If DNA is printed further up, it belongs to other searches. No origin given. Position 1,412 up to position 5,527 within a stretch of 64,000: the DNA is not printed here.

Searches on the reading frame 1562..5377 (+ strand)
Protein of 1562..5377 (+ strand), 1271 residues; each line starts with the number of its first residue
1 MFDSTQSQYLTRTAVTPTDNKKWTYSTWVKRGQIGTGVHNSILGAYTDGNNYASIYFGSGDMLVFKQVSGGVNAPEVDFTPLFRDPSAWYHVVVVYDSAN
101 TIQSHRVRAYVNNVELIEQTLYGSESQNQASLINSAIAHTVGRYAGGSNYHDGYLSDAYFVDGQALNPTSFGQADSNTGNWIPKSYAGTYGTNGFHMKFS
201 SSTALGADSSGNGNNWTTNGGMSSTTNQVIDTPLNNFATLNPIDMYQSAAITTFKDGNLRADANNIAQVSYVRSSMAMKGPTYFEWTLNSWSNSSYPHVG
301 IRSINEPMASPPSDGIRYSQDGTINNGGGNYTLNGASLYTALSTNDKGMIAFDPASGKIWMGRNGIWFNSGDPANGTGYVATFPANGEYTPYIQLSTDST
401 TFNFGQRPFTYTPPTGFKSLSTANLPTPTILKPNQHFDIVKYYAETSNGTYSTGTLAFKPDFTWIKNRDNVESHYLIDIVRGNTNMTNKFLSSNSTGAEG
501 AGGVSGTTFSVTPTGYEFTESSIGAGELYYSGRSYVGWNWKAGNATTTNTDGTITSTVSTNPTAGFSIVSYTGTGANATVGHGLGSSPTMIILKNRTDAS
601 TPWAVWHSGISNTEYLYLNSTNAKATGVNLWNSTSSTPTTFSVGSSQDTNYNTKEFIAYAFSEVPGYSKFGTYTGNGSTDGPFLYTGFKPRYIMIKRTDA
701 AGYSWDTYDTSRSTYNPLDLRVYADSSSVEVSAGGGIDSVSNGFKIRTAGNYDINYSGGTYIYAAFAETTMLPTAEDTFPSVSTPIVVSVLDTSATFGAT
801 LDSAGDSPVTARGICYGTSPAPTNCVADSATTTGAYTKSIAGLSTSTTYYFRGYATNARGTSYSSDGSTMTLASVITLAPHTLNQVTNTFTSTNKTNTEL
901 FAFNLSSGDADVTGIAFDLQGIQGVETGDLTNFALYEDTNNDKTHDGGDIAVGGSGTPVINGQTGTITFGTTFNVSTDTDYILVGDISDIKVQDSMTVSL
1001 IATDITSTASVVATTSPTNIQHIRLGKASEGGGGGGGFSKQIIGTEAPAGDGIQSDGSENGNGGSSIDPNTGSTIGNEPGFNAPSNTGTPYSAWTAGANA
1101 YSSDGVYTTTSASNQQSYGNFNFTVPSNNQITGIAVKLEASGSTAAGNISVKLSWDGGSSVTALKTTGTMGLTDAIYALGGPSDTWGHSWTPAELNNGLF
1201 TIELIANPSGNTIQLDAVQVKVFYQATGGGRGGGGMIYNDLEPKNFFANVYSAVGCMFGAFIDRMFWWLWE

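Call 105: search_protein_families(library=pfam, proteins=[window:1562-5377:+], max_evalue=0.00001)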
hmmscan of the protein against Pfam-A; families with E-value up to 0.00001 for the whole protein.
window:1562-5377:+ (1271 aa): 1 family
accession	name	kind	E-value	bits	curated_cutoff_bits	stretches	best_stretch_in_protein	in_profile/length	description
PF24299.1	DUF7483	-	9.3e-105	350.8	27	1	432-769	1-329/330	Domain of unknown function (DUF7483)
